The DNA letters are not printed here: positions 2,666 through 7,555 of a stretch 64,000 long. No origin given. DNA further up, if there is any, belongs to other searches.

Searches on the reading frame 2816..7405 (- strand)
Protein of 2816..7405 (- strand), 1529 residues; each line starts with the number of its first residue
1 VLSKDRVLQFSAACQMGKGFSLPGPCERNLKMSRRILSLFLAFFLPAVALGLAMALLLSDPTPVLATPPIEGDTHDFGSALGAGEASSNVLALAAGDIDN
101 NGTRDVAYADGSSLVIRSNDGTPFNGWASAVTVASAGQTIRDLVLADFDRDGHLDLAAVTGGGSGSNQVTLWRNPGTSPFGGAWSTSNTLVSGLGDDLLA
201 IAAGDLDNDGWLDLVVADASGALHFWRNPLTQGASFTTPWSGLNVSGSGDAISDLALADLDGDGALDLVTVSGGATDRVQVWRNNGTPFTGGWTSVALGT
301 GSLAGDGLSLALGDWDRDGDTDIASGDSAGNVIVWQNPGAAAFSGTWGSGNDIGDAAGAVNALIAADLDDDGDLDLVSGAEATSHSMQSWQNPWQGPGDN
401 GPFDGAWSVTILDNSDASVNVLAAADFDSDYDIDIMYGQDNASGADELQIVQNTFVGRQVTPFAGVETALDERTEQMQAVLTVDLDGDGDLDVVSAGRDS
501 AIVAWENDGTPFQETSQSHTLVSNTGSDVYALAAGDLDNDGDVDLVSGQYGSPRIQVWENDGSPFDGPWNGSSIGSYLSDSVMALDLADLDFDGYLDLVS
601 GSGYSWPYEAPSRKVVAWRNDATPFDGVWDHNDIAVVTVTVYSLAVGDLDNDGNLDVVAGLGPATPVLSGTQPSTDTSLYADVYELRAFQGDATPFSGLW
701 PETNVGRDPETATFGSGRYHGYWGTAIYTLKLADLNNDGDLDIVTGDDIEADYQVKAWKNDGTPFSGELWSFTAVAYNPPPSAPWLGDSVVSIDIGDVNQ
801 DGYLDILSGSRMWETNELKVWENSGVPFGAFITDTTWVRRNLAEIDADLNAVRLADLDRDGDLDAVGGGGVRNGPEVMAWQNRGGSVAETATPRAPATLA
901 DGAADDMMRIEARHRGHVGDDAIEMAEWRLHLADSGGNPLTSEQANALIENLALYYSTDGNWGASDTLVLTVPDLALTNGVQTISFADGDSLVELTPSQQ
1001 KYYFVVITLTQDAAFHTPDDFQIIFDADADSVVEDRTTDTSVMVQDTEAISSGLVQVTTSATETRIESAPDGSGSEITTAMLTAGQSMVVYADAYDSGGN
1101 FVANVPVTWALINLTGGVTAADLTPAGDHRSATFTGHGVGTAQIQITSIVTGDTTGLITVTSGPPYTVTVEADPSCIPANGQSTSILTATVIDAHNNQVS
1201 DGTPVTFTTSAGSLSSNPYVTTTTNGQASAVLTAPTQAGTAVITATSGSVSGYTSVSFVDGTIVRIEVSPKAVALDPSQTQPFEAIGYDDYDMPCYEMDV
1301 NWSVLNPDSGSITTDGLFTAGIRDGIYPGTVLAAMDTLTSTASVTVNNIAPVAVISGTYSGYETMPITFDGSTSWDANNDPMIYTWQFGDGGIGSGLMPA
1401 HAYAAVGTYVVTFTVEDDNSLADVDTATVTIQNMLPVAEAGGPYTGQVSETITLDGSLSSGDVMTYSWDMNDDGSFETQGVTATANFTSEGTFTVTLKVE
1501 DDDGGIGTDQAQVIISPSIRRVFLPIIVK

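Call 60: search_protein_families(library=pfam, proteins=[window:2816-7405:-], max_evalue=0.0001)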
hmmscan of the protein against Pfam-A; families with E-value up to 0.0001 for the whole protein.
window:2816-7405:- (1529 aa): 6 families
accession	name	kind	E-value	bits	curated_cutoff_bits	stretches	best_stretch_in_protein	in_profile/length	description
PF13517.12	FG-GAP_3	-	3.5e-54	181.7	26.9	9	484-546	1-60/61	FG-GAP-like repeat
PF18911.6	PKD_4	-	9.4e-32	109.4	27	2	1348-1431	1-85/85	PKD domain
PF01839.29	FG-GAP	-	1.5e-23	82.6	22.1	0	200-217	4-21/37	FG-GAP repeat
PF00801.26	PKD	-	6.6e-19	68.1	23.5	2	1366-1426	16-76/80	PKD domain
PF09134.16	Invasin_D3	-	2.4e-14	54.1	33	1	1167-1259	4-96/98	Invasin, domain 3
PF02369.22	Big_1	-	7e-11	42.5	34.9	1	1168-1259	2-93/93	Bacterial Ig-like domain (group 1)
